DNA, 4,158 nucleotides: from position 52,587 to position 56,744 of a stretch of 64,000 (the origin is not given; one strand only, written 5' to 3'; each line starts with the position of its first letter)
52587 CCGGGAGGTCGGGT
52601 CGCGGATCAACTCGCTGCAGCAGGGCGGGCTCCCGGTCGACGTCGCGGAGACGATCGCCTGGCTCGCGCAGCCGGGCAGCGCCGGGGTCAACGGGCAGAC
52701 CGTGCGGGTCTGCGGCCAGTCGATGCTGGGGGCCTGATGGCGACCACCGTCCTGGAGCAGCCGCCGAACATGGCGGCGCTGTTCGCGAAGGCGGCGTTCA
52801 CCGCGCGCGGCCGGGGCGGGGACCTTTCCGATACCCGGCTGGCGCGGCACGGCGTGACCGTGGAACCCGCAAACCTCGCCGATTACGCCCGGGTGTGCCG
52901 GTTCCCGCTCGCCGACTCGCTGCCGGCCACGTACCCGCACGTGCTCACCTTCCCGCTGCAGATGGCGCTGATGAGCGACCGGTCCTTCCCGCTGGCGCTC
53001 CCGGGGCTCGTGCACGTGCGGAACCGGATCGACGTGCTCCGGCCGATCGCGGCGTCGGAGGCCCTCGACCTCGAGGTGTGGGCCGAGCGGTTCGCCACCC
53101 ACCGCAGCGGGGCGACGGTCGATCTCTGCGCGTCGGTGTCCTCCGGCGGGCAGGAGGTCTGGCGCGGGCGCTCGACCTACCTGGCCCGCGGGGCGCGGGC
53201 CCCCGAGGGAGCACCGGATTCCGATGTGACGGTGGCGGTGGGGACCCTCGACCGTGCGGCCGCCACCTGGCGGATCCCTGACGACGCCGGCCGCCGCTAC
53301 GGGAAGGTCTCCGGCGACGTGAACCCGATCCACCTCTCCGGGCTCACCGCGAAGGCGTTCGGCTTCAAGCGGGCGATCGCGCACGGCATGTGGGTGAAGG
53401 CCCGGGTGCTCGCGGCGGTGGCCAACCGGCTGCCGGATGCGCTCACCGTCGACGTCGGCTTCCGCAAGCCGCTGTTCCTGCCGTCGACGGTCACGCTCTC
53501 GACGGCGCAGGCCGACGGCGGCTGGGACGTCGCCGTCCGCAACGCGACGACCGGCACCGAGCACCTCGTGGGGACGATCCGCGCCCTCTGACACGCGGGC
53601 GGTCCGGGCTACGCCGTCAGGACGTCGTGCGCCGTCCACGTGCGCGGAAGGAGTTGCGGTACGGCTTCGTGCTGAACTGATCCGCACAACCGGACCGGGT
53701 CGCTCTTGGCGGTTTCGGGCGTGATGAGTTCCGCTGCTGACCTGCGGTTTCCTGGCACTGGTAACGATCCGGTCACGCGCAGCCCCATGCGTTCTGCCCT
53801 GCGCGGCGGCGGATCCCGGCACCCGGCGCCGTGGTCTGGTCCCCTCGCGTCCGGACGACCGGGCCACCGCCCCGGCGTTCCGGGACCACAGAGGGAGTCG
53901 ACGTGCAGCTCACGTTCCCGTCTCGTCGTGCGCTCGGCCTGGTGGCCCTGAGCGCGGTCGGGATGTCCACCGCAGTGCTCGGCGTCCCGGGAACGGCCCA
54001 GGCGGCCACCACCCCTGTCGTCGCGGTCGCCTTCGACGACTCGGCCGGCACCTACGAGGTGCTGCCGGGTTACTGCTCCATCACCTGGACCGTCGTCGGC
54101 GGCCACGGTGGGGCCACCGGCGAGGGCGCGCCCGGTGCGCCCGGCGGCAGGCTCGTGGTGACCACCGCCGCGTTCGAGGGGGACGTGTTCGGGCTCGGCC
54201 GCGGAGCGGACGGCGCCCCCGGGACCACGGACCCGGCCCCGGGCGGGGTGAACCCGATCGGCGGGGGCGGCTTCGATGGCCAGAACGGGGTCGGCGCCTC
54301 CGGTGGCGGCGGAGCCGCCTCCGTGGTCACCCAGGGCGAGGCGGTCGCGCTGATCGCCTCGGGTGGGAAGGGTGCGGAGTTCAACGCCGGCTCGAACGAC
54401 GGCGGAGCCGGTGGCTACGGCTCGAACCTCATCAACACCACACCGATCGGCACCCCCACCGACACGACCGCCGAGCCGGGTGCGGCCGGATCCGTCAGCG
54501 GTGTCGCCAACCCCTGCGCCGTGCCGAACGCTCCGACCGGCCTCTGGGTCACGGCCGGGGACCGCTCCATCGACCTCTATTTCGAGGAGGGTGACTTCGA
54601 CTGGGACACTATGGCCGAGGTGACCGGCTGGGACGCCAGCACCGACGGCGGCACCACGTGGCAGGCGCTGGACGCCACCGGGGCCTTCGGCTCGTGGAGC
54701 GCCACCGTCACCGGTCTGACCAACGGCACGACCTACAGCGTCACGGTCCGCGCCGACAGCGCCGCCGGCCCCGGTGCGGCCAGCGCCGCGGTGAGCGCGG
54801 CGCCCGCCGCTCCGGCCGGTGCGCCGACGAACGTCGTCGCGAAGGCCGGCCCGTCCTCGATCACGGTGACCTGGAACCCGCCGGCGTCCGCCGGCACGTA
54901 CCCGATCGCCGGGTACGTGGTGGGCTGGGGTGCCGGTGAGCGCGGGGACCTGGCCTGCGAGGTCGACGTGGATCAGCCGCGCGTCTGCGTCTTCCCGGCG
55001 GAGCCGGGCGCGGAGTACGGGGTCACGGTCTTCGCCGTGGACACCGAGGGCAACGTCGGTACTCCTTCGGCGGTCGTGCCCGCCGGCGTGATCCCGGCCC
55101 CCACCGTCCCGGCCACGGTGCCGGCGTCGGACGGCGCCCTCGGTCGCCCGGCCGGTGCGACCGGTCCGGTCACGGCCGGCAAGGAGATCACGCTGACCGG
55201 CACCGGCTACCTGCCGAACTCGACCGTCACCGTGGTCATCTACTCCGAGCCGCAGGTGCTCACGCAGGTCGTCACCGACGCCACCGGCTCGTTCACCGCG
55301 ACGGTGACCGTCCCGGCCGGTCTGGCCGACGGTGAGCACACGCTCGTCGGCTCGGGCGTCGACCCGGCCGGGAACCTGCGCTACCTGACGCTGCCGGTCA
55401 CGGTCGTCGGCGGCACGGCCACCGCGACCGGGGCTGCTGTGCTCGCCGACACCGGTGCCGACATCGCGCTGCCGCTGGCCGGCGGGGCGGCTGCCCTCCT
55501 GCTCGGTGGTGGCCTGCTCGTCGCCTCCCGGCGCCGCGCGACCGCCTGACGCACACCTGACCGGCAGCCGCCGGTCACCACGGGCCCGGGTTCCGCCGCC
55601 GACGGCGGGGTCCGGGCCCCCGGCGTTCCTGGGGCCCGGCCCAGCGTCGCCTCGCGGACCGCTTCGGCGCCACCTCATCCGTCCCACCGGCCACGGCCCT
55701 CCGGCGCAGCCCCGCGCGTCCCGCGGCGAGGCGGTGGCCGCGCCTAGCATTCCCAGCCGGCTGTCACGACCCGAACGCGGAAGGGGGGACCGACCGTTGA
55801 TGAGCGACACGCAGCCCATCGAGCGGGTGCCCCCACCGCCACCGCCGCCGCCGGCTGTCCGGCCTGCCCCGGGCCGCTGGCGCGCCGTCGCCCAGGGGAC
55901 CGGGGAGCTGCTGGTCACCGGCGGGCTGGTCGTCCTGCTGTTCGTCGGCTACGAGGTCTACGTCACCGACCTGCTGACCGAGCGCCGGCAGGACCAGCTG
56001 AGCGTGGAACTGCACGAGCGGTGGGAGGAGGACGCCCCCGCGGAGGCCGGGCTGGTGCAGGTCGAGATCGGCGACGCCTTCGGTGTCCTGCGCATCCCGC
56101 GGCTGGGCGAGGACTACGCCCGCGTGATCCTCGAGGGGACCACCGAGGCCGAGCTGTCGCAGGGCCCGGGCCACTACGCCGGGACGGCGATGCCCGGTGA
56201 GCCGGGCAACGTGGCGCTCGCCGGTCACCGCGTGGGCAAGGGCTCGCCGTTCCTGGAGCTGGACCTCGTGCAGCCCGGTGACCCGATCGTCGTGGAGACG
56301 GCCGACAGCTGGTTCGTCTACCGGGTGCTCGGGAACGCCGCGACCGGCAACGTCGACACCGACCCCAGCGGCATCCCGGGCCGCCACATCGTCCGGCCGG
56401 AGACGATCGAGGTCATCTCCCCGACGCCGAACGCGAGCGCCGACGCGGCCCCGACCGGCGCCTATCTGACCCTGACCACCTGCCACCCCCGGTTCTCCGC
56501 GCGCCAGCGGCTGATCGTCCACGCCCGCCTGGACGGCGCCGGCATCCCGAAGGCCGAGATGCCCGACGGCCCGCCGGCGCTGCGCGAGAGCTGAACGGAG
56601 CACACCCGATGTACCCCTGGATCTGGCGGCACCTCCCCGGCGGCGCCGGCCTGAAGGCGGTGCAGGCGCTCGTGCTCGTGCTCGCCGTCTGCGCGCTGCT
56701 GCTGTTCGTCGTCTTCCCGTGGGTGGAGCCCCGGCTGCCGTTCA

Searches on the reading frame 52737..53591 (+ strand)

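Call 40: search_protein_families(library=pfam, proteins=[window:52737-53591:+], max_evalue=0.001)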
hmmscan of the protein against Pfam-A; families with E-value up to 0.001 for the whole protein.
window:52737-53591:+ (284 aa): 1 family
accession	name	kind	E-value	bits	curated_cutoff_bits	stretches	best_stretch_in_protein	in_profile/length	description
PF01575.25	MaoC_dehydratas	-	7.7e-14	51.8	27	1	183-260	21-103/123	MaoC like domain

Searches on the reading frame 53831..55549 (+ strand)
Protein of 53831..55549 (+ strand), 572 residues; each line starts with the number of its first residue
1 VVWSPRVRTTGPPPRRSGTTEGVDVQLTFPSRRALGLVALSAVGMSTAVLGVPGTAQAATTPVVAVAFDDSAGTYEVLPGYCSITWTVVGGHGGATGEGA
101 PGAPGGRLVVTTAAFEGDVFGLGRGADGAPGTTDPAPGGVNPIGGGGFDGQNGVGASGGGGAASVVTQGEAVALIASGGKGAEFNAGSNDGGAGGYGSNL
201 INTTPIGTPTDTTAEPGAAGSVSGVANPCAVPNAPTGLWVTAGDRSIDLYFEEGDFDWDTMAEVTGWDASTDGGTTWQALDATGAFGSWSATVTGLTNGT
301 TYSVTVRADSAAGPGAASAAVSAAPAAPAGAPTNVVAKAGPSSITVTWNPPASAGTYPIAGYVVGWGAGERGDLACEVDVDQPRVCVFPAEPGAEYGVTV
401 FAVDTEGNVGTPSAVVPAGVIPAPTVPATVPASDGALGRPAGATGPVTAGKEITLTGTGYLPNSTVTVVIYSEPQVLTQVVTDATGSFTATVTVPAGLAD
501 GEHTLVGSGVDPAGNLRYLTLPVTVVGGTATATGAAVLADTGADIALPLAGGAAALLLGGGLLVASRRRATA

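Call 40: search_protein_families(library=pfam, proteins=[window:53831-55549:+], max_evalue=0.001)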
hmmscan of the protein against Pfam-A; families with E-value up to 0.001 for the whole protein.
window:53831-55549:+ (572 aa): 3 families
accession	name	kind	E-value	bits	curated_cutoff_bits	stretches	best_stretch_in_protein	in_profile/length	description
PF00041.27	fn3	-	1.2e-15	57.9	25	2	331-416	2-81/84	Fibronectin type III domain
PF19077.6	Big_13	-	3.9e-07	30.9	27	1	447-525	23-100/102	Bacterial Ig-like domain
PF16656.11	Pur_ac_phosph_N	-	0.00027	21.9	30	0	286-311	58-83/93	Purple acid Phosphatase, N-terminal domain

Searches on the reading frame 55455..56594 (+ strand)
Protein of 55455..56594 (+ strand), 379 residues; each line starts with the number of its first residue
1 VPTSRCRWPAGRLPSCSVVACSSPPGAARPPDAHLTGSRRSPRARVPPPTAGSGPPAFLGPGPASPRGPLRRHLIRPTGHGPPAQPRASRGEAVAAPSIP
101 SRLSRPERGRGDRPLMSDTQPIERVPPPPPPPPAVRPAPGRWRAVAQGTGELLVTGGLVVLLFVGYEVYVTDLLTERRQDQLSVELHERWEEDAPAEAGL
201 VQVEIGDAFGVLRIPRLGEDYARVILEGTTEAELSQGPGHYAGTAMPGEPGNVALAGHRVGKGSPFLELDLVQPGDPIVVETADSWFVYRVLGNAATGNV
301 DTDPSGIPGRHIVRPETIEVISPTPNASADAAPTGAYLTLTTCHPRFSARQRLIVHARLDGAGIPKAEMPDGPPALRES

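Call 43: search_protein_families(library=pfam, proteins=[window:55455-56594:+], max_evalue=0.001)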
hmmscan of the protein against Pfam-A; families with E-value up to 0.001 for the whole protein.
window:55455-56594:+ (379 aa): 1 family
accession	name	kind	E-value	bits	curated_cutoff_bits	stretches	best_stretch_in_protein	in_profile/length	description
PF04203.18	Sortase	-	1e-29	103.2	26.6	1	212-359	1-124/125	Sortase domain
